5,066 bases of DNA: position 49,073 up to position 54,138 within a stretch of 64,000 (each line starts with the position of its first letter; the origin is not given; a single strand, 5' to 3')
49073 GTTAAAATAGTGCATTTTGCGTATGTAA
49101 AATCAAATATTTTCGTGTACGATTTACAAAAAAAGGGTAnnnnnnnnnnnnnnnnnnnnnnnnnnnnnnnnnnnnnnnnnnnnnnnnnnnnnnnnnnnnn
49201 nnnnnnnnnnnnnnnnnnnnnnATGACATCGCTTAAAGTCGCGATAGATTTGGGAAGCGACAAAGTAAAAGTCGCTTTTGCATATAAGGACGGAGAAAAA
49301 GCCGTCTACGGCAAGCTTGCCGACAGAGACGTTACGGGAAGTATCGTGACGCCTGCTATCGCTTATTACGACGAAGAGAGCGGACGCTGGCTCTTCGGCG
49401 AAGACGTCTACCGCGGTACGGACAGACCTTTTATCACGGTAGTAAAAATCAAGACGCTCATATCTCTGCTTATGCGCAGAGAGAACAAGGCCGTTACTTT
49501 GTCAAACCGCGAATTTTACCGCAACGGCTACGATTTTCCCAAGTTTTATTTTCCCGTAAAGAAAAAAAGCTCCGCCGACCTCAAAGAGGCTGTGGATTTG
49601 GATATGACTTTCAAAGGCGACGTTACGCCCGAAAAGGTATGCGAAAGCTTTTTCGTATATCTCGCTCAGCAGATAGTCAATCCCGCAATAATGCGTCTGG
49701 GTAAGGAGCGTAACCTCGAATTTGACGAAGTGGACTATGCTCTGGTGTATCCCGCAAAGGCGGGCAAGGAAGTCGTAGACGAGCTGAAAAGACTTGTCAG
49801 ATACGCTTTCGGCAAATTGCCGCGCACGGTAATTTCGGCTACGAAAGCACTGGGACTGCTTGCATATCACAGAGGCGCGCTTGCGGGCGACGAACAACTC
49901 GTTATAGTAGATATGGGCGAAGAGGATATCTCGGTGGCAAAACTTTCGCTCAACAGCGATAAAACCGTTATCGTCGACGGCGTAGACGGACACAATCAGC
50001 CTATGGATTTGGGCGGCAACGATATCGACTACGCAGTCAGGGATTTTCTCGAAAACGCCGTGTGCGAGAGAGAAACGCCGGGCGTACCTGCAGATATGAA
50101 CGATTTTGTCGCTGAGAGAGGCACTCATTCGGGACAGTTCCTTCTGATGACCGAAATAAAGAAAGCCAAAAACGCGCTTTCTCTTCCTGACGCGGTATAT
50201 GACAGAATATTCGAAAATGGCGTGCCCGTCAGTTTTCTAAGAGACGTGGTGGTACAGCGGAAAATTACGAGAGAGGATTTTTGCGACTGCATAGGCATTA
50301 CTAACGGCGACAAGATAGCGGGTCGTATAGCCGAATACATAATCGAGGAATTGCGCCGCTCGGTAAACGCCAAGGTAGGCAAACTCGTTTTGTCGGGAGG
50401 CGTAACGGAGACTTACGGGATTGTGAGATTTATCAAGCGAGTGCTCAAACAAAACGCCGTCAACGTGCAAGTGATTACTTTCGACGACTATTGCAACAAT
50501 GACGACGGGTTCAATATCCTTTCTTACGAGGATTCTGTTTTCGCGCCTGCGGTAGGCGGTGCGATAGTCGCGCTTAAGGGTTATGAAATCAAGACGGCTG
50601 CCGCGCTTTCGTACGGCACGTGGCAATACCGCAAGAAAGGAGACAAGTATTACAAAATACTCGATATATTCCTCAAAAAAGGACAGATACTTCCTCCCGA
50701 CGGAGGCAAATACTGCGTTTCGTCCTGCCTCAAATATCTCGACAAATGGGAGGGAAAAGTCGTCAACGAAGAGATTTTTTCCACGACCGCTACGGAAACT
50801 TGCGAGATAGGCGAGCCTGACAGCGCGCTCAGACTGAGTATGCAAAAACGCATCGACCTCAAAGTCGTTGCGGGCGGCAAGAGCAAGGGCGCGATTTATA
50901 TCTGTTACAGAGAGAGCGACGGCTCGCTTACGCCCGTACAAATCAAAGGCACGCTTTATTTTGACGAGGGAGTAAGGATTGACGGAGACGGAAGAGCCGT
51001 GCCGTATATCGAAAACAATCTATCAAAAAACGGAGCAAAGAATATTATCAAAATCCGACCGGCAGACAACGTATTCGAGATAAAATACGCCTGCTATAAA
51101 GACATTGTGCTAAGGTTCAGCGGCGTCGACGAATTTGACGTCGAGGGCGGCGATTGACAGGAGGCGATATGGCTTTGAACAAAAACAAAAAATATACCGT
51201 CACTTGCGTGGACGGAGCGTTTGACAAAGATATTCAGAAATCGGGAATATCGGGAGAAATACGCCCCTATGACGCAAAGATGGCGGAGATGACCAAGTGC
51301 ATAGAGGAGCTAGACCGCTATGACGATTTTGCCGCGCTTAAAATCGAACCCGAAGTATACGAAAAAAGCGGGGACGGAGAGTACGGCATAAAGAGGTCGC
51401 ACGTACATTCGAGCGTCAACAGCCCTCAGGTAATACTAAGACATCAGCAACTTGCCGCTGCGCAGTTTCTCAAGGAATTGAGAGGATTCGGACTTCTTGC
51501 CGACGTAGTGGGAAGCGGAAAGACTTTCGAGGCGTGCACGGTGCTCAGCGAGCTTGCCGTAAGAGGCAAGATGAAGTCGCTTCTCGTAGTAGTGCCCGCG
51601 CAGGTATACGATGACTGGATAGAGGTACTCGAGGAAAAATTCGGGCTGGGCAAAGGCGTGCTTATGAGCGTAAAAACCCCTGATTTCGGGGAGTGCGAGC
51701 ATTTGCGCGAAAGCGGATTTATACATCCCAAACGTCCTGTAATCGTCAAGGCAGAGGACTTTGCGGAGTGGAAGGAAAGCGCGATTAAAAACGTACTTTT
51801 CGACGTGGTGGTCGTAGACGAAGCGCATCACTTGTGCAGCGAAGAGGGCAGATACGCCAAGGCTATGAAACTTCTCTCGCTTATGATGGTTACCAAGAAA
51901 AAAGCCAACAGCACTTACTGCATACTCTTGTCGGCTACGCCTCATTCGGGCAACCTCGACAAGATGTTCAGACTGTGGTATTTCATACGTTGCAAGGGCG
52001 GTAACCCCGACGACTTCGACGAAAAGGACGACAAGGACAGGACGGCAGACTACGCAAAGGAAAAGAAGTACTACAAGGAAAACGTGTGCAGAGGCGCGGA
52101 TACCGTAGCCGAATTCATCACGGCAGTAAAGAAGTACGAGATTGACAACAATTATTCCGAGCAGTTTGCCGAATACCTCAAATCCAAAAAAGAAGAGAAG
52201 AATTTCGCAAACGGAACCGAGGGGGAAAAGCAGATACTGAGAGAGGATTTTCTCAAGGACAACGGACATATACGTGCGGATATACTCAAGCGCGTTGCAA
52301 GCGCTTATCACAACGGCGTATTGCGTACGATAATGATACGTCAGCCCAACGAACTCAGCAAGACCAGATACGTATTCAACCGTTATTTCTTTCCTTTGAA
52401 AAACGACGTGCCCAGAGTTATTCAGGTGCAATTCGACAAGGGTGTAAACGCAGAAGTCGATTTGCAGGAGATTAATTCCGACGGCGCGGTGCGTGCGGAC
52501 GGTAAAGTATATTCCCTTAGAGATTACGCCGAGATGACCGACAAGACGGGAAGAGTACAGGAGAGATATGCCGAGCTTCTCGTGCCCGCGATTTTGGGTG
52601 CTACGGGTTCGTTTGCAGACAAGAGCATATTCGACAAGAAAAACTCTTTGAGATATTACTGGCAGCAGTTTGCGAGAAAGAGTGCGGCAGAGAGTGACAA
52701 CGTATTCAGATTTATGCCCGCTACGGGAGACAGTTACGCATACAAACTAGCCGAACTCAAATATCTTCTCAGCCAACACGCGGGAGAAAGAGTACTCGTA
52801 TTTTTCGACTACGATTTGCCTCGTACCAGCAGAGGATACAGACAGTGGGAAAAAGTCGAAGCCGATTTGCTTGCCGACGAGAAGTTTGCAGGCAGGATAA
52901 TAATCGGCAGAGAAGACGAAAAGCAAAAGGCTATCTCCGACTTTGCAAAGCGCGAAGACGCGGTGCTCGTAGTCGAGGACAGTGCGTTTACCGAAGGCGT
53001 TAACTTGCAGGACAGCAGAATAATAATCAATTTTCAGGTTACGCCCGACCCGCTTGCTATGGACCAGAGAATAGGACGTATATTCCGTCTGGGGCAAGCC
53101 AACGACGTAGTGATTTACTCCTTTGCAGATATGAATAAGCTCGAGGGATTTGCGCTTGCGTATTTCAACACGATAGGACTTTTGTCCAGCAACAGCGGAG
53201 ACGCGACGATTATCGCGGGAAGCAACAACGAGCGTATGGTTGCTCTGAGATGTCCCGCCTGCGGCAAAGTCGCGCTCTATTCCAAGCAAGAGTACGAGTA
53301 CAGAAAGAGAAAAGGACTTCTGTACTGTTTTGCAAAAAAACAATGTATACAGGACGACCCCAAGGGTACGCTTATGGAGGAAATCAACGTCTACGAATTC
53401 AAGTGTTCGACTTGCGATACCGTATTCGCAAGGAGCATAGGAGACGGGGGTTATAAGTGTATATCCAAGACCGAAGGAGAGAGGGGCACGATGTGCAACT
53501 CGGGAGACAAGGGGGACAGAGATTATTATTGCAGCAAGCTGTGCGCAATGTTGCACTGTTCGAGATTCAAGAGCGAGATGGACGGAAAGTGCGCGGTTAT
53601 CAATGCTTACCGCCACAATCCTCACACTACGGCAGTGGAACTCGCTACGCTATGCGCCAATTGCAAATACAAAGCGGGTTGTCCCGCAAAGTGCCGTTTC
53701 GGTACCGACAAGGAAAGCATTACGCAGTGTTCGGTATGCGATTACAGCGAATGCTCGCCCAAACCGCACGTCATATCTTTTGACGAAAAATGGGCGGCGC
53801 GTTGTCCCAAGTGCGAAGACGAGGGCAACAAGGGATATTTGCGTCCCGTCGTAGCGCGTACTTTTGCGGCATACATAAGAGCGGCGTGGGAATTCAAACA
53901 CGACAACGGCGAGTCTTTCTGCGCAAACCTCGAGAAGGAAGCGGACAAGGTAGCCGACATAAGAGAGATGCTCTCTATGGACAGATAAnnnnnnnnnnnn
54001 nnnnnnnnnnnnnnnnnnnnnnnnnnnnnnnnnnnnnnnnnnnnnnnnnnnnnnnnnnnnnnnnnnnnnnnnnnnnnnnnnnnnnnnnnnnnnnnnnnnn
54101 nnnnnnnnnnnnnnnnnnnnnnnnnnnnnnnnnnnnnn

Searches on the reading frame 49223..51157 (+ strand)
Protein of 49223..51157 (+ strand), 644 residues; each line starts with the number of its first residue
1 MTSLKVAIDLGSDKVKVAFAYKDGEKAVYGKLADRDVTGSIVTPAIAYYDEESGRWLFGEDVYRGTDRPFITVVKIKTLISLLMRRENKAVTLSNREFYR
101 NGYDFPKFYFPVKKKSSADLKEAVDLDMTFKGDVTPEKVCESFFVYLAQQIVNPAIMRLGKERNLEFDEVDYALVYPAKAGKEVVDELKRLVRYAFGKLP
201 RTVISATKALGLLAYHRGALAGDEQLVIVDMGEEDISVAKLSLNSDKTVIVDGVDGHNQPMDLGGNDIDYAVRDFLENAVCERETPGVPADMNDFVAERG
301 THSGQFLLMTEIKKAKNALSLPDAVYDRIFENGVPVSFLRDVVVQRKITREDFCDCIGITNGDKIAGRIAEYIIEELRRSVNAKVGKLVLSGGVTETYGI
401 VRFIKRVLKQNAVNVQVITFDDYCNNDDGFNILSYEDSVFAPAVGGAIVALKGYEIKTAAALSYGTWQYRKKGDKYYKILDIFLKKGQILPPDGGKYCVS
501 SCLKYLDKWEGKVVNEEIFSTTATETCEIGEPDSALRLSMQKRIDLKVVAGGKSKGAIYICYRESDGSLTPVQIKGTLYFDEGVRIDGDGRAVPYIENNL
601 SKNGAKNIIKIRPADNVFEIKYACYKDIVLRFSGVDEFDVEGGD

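Call 6: search_protein_families(library=padloc, proteins=[window:49223-51157:+], max_evalue=0.01)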
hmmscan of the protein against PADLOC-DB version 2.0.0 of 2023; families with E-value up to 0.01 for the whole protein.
window:49223-51157:+ (644 aa): 0 families

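Call 7: search_protein_families(library=ncbifam, proteins=[window:49223-51157:+], max_evalue=0.01)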
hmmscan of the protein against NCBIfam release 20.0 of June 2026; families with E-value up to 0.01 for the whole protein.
window:49223-51157:+ (644 aa): 0 families

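Call 23: search_protein_families(library=pfam, proteins=[window:49223-51157:+], max_evalue=0.1)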
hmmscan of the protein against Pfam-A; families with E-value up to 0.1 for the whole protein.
window:49223-51157:+ (644 aa): 1 family
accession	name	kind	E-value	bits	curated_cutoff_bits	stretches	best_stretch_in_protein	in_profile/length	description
PF01869.26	BcrAD_BadFG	-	0.052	13.5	31.5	0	365-419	202-255/271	BadF/BadG/BcrA/BcrD ATPase family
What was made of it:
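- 49223..51157 (+): gene 1: 644-aa Hsp70/actin-like (ASKHA) ATPase candidate. Weak BcrAD_BadFG hit (call 23).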

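Call 65: search_solved_structures(query=window:49223-51157:+, max_evalue=10)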
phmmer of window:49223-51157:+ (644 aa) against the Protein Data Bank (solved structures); distinct sequences matched with E-value up to 10: 1.
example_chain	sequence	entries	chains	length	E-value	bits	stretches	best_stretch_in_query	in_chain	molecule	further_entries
8jct_A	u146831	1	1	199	1.7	10.2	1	523-596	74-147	Cutinase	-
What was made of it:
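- Tried and rejected: The Hsp70-like protein gave no PDB sequence hit (call 65).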

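Call 66: search_protein_families(library=phrogs, proteins=[window:49223-51157:+], max_evalue=0.01)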
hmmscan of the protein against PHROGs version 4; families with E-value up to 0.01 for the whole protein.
window:49223-51157:+ (644 aa): 0 families

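Call 83: find_homologous_proteins(query=window:49223-51157:+, max_evalue=0.001)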
Query window:49223-51157:+ (644 aa): 126 proteins with E <= 0.001 among 8000 candidates; the best 120 are listed.
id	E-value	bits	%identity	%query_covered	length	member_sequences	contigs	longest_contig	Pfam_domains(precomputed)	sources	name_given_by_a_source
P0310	0.0e+0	1442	100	100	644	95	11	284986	-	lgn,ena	-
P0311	0.0e+0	1314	90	100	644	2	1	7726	-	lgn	-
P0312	0.0e+0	1298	88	100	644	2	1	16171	-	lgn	-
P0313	0.0e+0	1231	83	100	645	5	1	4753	-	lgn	-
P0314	0.0e+0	1072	73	100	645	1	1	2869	-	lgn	-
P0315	0.0e+0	1056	72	100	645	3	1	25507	-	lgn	-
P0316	0.0e+0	1045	71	100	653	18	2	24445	-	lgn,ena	-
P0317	3.1e-282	956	67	100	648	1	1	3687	-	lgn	-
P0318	4.9e-278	942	67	100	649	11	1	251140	-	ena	-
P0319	9.3e-274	928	65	100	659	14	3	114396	-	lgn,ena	-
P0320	1.5e-268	911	64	100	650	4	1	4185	-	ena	-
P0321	1.9e-227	775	55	100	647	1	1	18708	-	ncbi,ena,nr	ncbi:MAG: hypothetical protein K2M75_01865 [Clostridia bacterium]|nr:hypothetical protein [Clostridi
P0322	3.4e-227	774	55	100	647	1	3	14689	-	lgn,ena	-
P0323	8.5e-227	773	56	100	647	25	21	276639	-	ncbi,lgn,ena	-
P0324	1.1e-226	772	55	100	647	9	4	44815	-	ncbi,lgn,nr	ncbi:MAG: hypothetical protein OSJ74_06675 [Clostridia bacterium]|nr:hypothetical protein [Clostridi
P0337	3.4e-156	539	43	100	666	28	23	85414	-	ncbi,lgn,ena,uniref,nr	ncbi:MAG TPA: hypothetical protein H9727_00160 [Candidatus Borkfalkia avistercoris]|uniref:Hsp70 fam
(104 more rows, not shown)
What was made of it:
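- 49223..51157 (+): The Borkfalkia homologue P0337 is named 'Hsp70 family' by UniRef (call 83). The family has 126 clusters; the named ones are Clostridia MAGs and Borkfalkia (call 83).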

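Call 84: find_encoding_contigs(protein=P0337, flank=10000, max_places=1)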
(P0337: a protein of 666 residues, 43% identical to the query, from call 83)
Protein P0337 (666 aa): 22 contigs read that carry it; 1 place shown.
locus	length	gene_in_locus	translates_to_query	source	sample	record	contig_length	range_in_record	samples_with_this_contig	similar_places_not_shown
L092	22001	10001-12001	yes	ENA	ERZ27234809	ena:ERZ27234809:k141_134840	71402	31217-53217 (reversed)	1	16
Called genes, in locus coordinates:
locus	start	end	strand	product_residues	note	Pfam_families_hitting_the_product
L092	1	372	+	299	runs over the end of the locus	PF01497:Peripla_BP_2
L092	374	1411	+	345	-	PF01032:FecCD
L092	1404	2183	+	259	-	PF00005:ABC_tran, PF02463:SMC_N, PF13481:AAA_25 (weak), PF13304:AAA_21 (faint)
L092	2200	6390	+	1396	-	PF09479:Flg_new (faint), PF13306:LRR_5, PF13855:LRR_8 (faint), PF13306:LRR_5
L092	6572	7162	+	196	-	PF00440:TetR_N, PF13305:TetR_C_33 (weak)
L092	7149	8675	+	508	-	PF00890:FAD_binding_2, PF01266:DAO (faint), PF01494:FAD_binding_3 (faint), PF01593:Amino_oxidase, PF03486:HI0933_like (faint), PF07992:Pyr_redox_2 (faint), PF12831:FAD_oxidored, PF13450:NAD_binding_8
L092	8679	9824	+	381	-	PF00970:FAD_binding_6, PF00175:NAD_binding_1, PF00111:Fer2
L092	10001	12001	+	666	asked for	-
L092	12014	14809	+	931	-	PF00176:SNF2-rel_dom, PF00270:DEAD (faint), PF04851:ResIII, PF00271:Helicase_C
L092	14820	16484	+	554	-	-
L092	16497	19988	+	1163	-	PF18887:MBG_3 (faint)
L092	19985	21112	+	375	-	-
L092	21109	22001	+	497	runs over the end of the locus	-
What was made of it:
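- Tried and rejected: L092 shows that Borkfalkia-type operons keep the SNF2 gene and add p648 and SF1 (call 84).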

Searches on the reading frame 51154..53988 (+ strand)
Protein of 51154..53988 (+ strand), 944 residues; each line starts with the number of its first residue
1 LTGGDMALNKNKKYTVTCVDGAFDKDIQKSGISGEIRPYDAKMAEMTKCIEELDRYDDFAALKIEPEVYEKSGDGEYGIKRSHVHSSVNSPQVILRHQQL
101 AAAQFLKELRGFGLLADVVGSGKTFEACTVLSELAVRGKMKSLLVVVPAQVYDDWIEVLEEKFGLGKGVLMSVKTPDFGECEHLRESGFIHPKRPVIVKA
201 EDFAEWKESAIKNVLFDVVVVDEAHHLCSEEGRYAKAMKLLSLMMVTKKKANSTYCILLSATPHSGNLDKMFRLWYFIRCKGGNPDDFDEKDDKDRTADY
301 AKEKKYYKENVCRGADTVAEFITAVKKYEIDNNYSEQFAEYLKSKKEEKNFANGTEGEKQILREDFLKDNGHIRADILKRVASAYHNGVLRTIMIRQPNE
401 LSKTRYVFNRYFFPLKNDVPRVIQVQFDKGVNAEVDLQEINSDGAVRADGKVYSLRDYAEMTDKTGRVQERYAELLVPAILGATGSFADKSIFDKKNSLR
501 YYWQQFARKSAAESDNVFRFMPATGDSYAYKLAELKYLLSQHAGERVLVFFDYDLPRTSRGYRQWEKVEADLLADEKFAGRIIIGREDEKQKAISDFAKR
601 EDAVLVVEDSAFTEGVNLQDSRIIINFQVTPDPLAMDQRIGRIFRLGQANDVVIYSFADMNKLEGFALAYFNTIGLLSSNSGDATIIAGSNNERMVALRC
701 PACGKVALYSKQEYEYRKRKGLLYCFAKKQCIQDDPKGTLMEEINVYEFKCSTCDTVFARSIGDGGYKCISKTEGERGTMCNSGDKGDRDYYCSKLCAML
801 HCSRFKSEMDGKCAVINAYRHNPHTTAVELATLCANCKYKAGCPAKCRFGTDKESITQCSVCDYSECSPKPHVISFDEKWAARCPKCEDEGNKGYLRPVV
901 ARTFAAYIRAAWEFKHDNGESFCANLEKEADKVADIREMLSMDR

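Call 3: search_protein_families(library=pfam, proteins=[window:51154-53988:+], max_evalue=0.1)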
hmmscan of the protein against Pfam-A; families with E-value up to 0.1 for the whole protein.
window:51154-53988:+ (944 aa): 6 families
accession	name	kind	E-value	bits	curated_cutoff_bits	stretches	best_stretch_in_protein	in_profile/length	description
PF00176.29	SNF2-rel_dom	-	2.1e-13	50.5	24.9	1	112-365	19-252/290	SNF2-related domain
PF00271.37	Helicase_C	-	3.5e-10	40.5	23.5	1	531-647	2-110/110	Helicase conserved C-terminal domain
PF04851.21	ResIII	-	1.9e-08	34.8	22.5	1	97-264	7-163/164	Type III restriction enzyme, res subunit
PF00270.35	DEAD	-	6.5e-07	29.7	26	1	115-269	19-165/167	DEAD/DEAH box helicase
PF13401.12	AAA_22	-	0.017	15.9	27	1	110-263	5-124/130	AAA domain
PF09848.15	SLFN-g3_helicase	-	0.077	12.7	24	0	120-242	11-106/354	Schlafen group 3, DNA/RNA helicase domain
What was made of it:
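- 51154..53988 (+): gene 2: 944-aa SNF2-family helicase with a Cys-rich (multi CxxC) C-terminal extension. PF00176 at 2e-13 and Helicase_C (call 3).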

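Call 6: search_protein_families(library=padloc, proteins=[window:51154-53988:+], max_evalue=0.01)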
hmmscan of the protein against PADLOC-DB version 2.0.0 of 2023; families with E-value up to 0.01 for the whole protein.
window:51154-53988:+ (944 aa): 52 families (the best 25 are shown)
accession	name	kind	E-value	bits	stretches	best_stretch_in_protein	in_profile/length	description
PDLC02619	DrmD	-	1.3e-31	107.5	2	101-281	40-211/872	DrmD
PDLC02500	BrxHI|BrxHII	-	4.2e-30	103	2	85-278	82-287/933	BrxHI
PDLC02504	BrxHI|BrxHII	-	9e-29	98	2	88-270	103-282/971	BrxHII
PDLC02623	DrmD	-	2.2e-28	96.5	2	535-690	520-669/1040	DrmD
PDLC02621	DrmD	-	2.7e-26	90.1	2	114-266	142-304/1040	DrmD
PDLC00659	HmaA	-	2e-25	86.9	2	114-276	126-282/1176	SNF2 helicase / DEAD-box helicase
PDLC02620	DrmD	-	4.6e-23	79.1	2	109-274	116-278/1060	DrmD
PDLC02843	DpdE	-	1.5e-22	77.4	2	94-267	159-301/1091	DpdE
PDLC02840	DpdE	-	3.1e-22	76.7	2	576-667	582-675/1091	DpdE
PDLC02572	DrmA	-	9.5e-19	64.8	2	114-268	139-301/1043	DrmA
PDLC02632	DrmD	-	5.7e-18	62.7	2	112-269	142-307/662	DrmD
PDLC02634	DrmD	-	4e-17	59.3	2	94-279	92-272/900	DrmD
PDLC02633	DrmD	-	1.8e-15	54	2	109-268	141-308/839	DrmD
PDLC02853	DpdE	-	1.9e-15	53.9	2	114-281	118-286/985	DpdE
PDLC02846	DpdE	-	1.2e-14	51.2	1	86-269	154-328/1034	DpdE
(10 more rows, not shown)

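Call 7: search_protein_families(library=ncbifam, proteins=[window:51154-53988:+], max_evalue=0.01)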
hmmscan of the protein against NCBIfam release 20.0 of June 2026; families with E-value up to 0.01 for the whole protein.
window:51154-53988:+ (944 aa): 17 families
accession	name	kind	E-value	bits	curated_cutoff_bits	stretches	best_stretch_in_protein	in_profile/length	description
NF038317.1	DISARM_DrmD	equivalog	3.9e-31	108.2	610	2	110-274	124-296/1021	DISARM system SNF2-like helicase DrmD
NF038318.1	DISARM_DrmD_b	equivalog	5.9e-31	107.4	950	2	106-280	42-207/868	DISARM system SNF2-like helicase DrmD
NF041062.1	DpdE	equivalog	6.3e-27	93.9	500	2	97-274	157-308/1048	protein DpdE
NF003426.0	PRK04914.1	equivalog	3.2e-25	88.5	576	2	94-349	154-384/959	RNA polymerase-associated protein RapA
NF042964.1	phospholipD_antiphage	equivalog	1.4e-16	60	1100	2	94-274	229-421/895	phospholipase D-like domain-containing anti-phage protein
NF053675.1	pilus_reg_Snf2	equivalog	1.5e-06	26.6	1100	0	520-657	853-983/1029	pilus expression-regulating Snf2 family helicase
NF041790.1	anti-phage_ZorD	equivalog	1.9e-05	22.8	1500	1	587-655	964-1033/1035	type I Zorya anti-phage system protein ZorD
TIGR04095.1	dnd_restrict_1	equivalog_domain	4.4e-05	22.7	600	1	92-232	6-150/451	DNA phosphorothioation system restriction enzyme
NF008744.0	PRK11776.1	equivalog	5.4e-05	21.9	524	1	531-661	229-352/460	ATP-dependent RNA helicase DbpA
TIGR03158.1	cas3_cyano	exception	0.00032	20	69.1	1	213-271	143-199/357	type I-D CRISPR-associated helicase Cas3'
NF008279.0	PRK11057.1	equivalog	0.00067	18.2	1015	1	576-663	260-348/608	ATP-dependent DNA helicase RecQ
TIGR00614.1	recQ_fam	subfamily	0.0012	17.8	219.8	0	578-664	252-339/470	RecQ family ATP-dependent DNA helicase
NF058637.1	helic_SCO1167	equivalog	0.0014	16.7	1200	0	90-239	462-608/932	SCO1167/SCO6262 family helicase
TIGR01587.1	cas3_core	equivalog_domain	0.0017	17.5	102.45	0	206-273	115-174/358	CRISPR-associated helicase Cas3'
NF047912.1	ECs_2282_CxxC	subfamily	0.0035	17.2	37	0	858-902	4-48/60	ECs_2282 family putative zinc-binding protein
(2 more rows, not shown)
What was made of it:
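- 51154..53988 (+): DrmD/BrxH-like in PADLOC and NCBIfam, far below their cut-offs (calls 6, 7).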

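Call 66: search_protein_families(library=phrogs, proteins=[window:51154-53988:+], max_evalue=0.01)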
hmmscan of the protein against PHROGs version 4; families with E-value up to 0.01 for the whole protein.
window:51154-53988:+ (944 aa): 7 families
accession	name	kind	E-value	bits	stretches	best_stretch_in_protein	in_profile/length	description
phrog_62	-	DNA, RNA and nucleotide metabolism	7.4e-33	114.2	2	64-278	682-864/1881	DNA helicase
phrog_23807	-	unknown function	1.4e-26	93.6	2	114-270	150-314/1053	-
phrog_16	-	DNA, RNA and nucleotide metabolism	7e-21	75.2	2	583-824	522-745/986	DNA helicase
phrog_26785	-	unknown function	1.7e-14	53.8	2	599-657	782-839/1087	-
phrog_9690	-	DNA, RNA and nucleotide metabolism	0.00065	19.8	1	589-660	199-271/306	DNA helicase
phrog_1685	-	unknown function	0.001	17.3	0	110-161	845-896/2278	-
phrog_10691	-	unknown function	0.0012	16.2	0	589-653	2185-2256/3925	-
